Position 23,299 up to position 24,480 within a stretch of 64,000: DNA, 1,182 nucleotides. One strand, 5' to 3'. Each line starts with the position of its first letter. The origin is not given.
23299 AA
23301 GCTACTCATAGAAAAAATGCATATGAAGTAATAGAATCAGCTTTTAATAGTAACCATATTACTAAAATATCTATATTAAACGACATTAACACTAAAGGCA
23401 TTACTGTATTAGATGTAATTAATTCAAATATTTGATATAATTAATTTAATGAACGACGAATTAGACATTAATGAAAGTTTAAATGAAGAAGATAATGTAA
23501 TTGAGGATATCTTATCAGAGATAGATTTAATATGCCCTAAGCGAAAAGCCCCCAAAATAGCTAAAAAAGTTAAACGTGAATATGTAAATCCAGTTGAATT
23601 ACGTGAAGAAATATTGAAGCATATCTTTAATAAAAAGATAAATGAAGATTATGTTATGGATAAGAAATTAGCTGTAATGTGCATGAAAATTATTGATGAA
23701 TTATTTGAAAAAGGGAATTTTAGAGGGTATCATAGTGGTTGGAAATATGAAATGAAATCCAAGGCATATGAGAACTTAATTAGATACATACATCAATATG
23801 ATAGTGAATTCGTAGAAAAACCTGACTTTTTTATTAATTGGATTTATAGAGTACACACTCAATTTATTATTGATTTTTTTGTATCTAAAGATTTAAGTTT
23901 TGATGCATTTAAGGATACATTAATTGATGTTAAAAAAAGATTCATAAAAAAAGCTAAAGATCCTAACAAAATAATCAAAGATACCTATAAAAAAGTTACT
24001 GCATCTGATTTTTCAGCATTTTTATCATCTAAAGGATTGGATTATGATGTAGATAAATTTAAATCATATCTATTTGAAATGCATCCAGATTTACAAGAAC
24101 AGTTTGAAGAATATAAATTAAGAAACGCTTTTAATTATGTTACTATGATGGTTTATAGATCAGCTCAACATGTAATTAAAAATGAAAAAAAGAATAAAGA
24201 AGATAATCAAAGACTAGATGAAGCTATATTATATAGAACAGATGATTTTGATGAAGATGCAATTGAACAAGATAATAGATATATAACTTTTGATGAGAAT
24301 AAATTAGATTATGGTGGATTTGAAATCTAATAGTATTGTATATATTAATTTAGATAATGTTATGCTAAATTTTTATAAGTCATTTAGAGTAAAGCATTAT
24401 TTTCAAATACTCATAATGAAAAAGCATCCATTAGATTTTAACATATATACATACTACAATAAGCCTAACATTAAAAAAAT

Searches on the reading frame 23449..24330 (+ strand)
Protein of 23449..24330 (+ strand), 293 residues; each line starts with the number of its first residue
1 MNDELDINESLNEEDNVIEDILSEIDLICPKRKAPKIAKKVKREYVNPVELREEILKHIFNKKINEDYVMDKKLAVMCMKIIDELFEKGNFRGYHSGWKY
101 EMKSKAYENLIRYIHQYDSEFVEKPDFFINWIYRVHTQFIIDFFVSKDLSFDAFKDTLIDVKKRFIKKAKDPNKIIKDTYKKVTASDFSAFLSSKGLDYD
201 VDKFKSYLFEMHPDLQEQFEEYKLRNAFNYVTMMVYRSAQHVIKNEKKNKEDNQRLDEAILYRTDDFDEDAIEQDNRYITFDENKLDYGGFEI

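Call 12: search_protein_families(library=phrogs, proteins=[window:23449-24330:+])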
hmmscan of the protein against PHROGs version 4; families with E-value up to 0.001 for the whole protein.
window:23449-24330:+ (293 aa): 1 family
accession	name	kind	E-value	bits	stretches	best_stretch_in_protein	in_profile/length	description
phrog_234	-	transcription regulation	7.2e-15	56.5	2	39-122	4-90/181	late sigma transcription factor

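Call 13: search_protein_families(library=pfam, proteins=[window:23449-24330:+])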
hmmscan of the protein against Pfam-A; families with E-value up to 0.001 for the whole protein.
window:23449-24330:+ (293 aa): 0 families
